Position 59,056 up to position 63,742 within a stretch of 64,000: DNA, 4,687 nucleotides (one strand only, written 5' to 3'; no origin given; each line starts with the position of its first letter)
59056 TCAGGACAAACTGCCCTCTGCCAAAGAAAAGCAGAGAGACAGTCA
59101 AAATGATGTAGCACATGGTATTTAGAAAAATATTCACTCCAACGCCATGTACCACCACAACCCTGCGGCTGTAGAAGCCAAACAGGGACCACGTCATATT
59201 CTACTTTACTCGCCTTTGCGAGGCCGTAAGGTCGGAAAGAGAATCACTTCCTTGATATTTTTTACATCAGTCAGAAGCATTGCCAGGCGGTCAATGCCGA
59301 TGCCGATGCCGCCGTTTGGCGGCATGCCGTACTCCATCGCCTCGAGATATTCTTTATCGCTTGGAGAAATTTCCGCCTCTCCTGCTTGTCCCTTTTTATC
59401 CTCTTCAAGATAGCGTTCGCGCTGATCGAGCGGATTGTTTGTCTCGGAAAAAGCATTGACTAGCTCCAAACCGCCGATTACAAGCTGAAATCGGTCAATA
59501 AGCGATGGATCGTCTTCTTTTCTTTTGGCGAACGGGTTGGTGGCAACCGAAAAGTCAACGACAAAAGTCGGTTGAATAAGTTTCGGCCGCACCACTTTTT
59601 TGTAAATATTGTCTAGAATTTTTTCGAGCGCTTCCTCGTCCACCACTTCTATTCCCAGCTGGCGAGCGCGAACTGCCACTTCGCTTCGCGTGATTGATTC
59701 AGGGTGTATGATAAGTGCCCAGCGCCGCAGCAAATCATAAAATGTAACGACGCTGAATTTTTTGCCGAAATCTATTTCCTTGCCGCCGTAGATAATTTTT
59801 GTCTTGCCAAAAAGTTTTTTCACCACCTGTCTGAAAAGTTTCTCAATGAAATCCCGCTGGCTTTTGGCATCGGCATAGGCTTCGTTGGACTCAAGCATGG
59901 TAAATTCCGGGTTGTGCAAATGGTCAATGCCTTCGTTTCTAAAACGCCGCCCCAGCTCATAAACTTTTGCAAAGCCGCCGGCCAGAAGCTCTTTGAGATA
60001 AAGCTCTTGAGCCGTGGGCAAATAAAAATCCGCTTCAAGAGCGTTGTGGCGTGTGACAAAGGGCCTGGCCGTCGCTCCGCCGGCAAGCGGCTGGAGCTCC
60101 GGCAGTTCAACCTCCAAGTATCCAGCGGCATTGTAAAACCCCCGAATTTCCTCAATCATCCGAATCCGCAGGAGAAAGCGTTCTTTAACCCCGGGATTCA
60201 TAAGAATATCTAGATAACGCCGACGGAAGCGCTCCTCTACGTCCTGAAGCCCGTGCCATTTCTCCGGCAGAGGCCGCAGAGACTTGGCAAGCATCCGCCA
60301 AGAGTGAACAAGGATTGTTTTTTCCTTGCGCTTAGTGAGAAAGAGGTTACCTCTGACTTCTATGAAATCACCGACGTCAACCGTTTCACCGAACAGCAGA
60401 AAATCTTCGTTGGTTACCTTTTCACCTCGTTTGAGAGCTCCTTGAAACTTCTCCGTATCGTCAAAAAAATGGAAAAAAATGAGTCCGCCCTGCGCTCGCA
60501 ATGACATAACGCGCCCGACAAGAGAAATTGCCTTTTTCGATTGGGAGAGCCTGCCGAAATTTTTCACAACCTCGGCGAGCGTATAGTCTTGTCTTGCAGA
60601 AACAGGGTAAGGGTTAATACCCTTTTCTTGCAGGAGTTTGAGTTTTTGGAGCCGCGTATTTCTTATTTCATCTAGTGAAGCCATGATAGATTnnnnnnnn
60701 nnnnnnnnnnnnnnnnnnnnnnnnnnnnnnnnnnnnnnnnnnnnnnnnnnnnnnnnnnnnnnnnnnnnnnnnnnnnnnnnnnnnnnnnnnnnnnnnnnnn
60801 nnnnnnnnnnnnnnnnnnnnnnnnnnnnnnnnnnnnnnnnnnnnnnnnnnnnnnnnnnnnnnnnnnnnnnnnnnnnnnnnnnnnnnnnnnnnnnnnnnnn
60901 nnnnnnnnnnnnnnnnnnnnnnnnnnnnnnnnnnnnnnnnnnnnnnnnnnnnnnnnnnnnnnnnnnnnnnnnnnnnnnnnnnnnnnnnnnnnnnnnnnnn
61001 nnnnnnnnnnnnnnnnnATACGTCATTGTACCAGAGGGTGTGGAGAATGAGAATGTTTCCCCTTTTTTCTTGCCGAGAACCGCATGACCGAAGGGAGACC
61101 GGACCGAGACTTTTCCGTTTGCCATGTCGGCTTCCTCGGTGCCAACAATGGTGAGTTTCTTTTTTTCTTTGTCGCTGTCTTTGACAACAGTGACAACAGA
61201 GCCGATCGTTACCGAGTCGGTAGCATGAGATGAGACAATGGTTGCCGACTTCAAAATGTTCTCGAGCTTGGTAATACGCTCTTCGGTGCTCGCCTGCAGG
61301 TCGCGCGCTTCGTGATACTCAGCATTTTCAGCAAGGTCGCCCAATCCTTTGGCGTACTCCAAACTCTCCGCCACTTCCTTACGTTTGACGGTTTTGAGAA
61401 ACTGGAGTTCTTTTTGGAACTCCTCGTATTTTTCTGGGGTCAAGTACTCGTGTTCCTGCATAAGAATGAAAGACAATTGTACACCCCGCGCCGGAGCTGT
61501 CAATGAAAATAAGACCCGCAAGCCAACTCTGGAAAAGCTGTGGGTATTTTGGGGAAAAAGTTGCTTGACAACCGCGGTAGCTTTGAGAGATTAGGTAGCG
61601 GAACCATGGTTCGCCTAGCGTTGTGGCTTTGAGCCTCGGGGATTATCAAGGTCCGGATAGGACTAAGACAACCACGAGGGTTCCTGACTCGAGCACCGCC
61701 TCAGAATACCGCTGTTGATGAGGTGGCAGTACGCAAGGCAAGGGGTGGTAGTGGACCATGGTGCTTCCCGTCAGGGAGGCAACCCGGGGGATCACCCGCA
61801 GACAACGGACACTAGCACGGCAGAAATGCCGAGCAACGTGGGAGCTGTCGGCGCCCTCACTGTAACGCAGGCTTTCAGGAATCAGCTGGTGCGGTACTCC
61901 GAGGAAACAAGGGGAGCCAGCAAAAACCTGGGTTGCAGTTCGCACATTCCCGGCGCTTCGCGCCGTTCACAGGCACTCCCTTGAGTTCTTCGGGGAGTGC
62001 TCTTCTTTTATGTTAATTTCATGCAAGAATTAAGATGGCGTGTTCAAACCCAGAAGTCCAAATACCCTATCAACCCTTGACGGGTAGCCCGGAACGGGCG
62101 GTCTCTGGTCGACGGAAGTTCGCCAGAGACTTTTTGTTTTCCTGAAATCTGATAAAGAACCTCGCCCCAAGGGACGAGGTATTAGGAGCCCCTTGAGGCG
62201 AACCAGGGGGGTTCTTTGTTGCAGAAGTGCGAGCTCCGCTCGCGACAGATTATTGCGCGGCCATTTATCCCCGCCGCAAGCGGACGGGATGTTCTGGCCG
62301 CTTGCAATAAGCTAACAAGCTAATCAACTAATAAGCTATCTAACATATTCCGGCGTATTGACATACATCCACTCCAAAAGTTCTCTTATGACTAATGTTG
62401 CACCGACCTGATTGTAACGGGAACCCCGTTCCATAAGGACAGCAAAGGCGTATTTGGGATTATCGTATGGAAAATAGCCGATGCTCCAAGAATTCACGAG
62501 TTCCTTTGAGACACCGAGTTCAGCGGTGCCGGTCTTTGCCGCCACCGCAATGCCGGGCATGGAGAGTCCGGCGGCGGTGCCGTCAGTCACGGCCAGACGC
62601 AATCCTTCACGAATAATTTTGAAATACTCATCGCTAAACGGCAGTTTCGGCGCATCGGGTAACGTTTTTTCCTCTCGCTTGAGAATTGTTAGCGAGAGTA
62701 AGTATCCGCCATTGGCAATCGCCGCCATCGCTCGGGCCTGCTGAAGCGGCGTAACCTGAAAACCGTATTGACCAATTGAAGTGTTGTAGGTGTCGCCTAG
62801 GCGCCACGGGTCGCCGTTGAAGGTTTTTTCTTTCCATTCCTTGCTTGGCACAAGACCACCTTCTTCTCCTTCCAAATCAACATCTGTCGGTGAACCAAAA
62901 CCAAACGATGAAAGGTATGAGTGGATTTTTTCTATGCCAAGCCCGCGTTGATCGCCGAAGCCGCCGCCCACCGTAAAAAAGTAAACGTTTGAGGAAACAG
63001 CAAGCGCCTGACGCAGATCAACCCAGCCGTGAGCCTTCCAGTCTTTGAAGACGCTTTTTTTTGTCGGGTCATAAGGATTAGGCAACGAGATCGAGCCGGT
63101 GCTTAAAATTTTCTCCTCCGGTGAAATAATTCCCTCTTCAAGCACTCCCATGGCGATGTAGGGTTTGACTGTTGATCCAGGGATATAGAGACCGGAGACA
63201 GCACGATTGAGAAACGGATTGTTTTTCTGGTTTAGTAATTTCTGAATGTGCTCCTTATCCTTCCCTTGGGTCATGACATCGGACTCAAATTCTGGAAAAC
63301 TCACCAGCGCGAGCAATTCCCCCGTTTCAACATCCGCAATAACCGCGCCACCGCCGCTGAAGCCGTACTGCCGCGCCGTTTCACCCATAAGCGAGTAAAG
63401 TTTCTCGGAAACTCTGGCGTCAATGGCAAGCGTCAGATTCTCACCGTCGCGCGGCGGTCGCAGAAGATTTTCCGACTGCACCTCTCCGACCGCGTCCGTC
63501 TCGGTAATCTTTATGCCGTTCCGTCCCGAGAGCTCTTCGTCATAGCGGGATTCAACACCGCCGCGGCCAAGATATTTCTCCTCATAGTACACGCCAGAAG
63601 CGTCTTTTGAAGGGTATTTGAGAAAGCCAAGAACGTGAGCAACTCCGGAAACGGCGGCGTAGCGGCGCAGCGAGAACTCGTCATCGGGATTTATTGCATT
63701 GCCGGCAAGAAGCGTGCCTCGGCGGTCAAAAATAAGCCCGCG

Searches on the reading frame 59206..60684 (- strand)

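Call 63: search_protein_families(library=pfam, proteins=[window:59206-60684:-], max_evalue=0.0001)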
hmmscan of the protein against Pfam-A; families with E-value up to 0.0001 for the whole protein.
window:59206-60684:- (492 aa): 3 families
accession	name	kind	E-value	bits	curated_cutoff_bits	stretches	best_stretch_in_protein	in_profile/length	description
PF00152.25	tRNA-synt_2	-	1.4e-78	264.6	25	1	149-486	2-307/308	tRNA synthetases class II (D, K and N)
PF01336.31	tRNA_anti-codon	-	7.8e-11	42.2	27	1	54-131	2-74/75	OB-fold nucleic acid binding domain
PF01409.25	tRNA-synt_2d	-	6.5e-06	26.2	19.8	0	456-480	211-235/246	tRNA synthetases class II core domain (F)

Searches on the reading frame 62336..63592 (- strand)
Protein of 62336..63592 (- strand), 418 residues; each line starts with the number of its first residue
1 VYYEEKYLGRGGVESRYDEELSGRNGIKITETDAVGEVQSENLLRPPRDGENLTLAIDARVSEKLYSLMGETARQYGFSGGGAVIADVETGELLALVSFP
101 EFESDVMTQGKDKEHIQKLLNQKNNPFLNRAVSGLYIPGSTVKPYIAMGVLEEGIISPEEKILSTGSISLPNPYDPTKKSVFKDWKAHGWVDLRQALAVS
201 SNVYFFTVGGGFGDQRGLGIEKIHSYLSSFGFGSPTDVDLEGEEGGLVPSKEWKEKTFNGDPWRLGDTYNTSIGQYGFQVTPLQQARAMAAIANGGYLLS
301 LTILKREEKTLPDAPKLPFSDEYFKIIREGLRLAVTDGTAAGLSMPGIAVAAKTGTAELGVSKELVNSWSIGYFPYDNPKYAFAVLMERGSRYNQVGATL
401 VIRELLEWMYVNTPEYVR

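Call 63: search_protein_families(library=pfam, proteins=[window:62336-63592:-], max_evalue=0.0001)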
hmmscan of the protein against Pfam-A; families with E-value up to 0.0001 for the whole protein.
window:62336-63592:- (418 aa): 2 families
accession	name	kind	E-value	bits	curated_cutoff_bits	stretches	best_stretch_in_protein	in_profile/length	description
PF00905.27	Transpeptidase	-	8e-62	209.6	22.1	1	81-404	1-296/299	Penicillin binding protein transpeptidase domain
PF03717.20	PBP_dimer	-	1.4e-05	26.1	24.4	1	2-41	139-178/180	Penicillin-binding Protein dimerisation domain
